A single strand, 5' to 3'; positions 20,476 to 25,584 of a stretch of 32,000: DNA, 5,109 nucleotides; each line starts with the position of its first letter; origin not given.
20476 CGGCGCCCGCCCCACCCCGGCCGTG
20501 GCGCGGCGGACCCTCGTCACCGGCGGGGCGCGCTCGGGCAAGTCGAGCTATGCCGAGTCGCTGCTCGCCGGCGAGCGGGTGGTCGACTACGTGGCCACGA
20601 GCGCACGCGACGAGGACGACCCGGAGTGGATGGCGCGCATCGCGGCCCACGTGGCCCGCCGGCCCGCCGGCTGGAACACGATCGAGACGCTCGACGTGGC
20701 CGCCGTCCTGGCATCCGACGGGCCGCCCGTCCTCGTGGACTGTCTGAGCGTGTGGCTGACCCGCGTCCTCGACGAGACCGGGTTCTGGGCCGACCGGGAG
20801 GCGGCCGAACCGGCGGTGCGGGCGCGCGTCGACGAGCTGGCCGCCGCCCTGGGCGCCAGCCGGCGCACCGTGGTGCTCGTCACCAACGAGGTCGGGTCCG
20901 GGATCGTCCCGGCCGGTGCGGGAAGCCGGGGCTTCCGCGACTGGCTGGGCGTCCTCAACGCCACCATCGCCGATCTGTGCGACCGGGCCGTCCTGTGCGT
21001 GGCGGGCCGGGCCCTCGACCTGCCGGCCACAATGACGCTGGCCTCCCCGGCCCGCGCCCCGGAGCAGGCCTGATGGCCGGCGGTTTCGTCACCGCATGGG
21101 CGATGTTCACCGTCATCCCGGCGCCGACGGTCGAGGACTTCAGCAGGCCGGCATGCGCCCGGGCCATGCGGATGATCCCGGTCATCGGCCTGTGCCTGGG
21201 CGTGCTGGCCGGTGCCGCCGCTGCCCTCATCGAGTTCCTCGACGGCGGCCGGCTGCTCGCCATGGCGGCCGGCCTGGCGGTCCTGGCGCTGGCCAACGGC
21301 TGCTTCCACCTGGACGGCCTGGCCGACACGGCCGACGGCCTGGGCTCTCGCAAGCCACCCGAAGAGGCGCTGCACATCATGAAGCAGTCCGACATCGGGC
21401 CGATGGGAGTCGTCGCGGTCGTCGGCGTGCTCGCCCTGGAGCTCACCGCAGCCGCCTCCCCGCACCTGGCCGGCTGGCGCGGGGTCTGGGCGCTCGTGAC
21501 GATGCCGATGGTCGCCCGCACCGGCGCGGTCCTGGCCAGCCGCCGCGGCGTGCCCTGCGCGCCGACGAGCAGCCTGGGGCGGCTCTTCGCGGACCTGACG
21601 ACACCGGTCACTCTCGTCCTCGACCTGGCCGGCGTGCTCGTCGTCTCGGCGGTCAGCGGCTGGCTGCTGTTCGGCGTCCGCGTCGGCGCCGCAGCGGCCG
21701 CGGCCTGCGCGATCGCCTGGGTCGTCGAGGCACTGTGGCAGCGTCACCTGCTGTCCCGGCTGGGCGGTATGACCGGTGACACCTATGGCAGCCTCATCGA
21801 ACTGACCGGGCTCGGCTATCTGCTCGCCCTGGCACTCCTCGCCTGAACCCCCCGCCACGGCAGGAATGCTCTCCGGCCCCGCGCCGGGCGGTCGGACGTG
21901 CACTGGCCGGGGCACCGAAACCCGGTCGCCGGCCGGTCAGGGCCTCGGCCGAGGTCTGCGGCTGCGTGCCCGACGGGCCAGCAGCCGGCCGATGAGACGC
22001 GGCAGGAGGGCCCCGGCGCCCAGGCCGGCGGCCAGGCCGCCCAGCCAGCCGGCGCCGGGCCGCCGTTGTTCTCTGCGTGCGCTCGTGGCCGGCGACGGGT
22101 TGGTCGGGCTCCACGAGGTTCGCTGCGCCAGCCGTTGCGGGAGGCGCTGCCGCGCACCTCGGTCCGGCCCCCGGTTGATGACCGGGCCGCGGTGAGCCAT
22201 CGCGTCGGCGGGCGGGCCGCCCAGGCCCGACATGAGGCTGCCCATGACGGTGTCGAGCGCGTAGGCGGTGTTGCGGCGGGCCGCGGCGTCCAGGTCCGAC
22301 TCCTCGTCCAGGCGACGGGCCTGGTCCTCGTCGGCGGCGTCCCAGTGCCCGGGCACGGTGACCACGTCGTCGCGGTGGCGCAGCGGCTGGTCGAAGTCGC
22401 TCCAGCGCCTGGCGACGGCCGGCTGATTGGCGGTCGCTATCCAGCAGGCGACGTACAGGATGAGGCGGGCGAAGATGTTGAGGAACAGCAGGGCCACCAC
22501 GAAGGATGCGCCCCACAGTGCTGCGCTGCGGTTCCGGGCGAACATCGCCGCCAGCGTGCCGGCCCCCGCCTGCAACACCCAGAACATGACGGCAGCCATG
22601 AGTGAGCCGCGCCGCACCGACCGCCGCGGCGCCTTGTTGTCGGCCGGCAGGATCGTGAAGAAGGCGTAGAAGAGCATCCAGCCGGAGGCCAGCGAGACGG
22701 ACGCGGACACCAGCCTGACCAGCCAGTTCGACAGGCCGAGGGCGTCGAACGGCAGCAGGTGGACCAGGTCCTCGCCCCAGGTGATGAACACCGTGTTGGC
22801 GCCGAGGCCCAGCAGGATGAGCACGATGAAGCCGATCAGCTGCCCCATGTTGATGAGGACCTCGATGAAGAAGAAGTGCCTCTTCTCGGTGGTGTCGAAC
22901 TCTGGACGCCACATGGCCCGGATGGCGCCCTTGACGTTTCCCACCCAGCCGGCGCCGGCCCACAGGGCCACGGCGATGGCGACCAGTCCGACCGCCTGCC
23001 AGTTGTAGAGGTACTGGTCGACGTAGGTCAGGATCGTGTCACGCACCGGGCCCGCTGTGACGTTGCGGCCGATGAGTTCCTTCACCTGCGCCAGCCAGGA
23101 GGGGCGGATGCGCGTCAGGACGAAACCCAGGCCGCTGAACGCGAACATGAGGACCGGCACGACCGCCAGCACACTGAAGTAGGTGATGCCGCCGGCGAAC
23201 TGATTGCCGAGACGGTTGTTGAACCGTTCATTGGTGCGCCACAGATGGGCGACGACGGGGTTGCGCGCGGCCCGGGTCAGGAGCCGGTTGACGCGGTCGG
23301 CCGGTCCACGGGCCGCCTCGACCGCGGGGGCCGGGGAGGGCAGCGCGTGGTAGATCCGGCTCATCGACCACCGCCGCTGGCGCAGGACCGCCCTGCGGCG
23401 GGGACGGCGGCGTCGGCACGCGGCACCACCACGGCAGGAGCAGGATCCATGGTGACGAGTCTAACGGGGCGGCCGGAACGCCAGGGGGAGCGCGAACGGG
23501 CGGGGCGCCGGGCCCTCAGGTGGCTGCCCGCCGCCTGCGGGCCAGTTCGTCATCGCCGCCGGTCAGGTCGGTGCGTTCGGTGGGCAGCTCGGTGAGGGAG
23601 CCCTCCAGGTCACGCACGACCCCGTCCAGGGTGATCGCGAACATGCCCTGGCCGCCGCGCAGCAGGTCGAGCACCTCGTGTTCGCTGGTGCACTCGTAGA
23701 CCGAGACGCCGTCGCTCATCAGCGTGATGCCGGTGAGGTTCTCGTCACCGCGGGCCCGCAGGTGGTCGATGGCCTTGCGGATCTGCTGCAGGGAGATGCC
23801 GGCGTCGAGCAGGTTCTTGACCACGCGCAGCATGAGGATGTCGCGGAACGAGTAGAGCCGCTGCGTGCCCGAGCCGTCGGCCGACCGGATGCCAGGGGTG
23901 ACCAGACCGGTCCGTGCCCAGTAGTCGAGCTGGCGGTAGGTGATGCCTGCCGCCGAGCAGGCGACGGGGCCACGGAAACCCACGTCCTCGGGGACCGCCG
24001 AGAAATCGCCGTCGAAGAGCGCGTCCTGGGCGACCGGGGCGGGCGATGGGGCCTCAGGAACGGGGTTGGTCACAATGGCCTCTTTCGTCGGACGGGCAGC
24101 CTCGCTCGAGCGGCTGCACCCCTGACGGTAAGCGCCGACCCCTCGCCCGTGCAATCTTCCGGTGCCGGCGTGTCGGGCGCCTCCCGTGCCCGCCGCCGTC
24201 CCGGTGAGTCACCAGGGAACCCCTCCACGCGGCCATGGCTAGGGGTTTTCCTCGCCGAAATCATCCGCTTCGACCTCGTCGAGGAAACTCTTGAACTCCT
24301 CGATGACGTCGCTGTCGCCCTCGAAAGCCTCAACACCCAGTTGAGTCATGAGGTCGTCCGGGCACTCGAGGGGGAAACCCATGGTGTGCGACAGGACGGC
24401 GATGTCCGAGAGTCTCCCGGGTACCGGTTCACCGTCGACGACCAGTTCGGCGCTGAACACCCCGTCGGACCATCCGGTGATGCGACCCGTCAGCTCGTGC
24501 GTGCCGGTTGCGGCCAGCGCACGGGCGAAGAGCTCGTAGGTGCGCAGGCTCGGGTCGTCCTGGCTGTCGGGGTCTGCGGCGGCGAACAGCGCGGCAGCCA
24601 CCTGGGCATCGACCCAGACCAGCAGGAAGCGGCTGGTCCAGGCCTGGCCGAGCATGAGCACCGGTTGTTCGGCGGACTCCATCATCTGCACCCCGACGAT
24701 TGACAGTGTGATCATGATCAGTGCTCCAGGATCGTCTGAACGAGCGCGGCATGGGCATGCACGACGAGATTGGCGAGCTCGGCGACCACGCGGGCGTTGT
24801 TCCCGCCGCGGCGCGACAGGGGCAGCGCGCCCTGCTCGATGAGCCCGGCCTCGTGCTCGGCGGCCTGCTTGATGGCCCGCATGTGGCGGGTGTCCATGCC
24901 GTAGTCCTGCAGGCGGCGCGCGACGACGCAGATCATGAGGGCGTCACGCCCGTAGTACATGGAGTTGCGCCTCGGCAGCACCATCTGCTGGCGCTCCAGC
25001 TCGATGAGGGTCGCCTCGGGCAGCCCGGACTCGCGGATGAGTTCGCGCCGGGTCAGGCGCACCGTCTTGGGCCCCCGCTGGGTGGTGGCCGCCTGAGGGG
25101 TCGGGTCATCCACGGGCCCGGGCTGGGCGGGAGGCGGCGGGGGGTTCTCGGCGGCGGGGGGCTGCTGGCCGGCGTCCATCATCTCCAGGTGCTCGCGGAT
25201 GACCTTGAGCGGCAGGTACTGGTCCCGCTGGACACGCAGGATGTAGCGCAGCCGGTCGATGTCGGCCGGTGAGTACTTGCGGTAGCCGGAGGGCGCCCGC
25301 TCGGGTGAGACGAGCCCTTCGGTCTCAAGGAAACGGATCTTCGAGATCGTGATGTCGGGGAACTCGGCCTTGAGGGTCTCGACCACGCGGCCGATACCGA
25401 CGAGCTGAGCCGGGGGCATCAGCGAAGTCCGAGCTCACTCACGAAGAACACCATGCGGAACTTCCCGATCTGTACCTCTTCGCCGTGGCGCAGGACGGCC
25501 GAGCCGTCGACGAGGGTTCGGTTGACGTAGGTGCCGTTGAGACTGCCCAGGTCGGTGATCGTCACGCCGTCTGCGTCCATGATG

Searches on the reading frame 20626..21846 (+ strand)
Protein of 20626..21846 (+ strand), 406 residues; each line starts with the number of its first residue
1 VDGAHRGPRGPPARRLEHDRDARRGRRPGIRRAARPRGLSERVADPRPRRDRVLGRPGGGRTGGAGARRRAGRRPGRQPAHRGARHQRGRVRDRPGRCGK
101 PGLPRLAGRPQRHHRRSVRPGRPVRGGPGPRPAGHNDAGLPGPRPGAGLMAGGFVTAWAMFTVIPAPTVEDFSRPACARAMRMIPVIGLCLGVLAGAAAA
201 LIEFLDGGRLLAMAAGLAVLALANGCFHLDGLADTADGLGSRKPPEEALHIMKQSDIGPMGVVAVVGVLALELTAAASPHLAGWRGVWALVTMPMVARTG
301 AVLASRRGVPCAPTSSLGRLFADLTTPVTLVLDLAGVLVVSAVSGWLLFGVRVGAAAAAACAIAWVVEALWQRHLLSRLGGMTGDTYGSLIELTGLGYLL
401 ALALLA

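Call 7: search_protein_families(library=pfam, proteins=[window:20626-21846:+], max_evalue=0.001)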
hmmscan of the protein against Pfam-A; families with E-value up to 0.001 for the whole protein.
window:20626-21846:+ (406 aa): 1 family
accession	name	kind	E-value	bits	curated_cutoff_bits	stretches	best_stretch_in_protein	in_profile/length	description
PF02654.20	CobS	-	6.7e-44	150.9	23.2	1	157-400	1-207/207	Cobalamin-5-phosphate synthase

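Call 8: search_protein_families(library=ncbifam, proteins=[window:20626-21846:+], max_evalue=0.00001)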
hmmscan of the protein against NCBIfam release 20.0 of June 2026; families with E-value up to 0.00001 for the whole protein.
window:20626-21846:+ (406 aa): 6 families
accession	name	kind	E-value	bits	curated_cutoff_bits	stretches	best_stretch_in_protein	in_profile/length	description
NF001279.0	PRK00235.2-1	equivalog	4.6e-35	121.4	282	1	152-396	3-238/248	adenosylcobinamide-GDP ribazoletransferase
NF001278.0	PRK00235.1-5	equivalog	4.7e-31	108.3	252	1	153-405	4-244/246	adenosylcobinamide-GDP ribazoletransferase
NF001282.0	PRK00235.2-4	equivalog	1.7e-27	96.5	342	1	151-395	22-271/286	adenosylcobinamide-GDP ribazoletransferase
NF001277.0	PRK00235.1-3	equivalog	6.5e-27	94.8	273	1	154-400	8-247/255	adenosylcobinamide-GDP ribazoletransferase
TIGR00317.1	cobS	equivalog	5.2e-26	91.9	110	1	156-402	7-241/241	adenosylcobinamide-GDP ribazoletransferase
NF001276.0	PRK00235.1-2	equivalog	2.9e-23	82.6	322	1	177-404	34-258/260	adenosylcobinamide-GDP ribazoletransferase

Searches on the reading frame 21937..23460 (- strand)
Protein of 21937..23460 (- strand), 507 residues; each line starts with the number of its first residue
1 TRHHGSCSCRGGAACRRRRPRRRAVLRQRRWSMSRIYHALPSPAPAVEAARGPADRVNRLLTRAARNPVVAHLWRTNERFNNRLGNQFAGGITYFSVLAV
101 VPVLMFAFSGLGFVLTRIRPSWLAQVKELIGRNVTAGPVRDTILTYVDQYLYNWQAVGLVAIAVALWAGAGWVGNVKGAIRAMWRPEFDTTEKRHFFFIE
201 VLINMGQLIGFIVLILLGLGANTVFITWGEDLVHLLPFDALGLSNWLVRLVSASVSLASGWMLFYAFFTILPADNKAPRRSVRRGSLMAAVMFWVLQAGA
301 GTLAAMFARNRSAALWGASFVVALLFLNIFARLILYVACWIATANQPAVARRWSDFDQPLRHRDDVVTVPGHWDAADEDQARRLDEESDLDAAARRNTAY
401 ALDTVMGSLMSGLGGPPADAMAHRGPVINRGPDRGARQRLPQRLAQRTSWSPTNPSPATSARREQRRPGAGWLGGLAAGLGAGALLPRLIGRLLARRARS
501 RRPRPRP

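Call 63: search_protein_families(library=pfam, proteins=[window:21937-23460:-], max_evalue=0.00001)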
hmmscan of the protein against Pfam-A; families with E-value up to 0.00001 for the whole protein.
window:21937-23460:- (507 aa): 1 family
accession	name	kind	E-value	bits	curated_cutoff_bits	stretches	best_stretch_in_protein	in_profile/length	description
PF03631.20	Virul_fac_BrkB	-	1.3e-26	94.3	33.7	1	85-345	5-256/259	Virulence factor BrkB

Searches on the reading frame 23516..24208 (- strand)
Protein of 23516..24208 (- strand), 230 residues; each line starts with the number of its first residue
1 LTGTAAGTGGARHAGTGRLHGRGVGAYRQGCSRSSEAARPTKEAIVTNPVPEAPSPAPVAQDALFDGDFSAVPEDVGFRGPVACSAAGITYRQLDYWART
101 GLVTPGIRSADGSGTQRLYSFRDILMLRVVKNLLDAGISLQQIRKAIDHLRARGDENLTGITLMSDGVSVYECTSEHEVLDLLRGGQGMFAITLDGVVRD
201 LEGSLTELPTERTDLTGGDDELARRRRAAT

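Call 63: search_protein_families(library=pfam, proteins=[window:23516-24208:-], max_evalue=0.00001)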
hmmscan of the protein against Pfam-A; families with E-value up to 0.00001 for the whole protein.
window:23516-24208:- (230 aa): 1 family
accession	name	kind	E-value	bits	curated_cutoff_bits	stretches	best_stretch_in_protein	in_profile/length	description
PF13411.12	MerR_1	-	8.4e-15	55.1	21.6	1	84-149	7-68/69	MerR HTH family regulatory protein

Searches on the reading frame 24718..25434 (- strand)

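Call 63: search_protein_families(library=pfam, proteins=[window:24718-25434:-], max_evalue=0.00001)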
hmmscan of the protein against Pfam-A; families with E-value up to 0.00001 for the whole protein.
window:24718-25434:- (238 aa): 2 families
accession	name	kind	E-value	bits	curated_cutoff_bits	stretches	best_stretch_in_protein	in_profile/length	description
PF13411.12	MerR_1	-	2.7e-14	53.5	21.6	1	28-84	12-67/69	MerR HTH family regulatory protein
PF00376.29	MerR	-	7.7e-09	35.7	28.2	1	23-54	6-38/38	MerR family regulatory protein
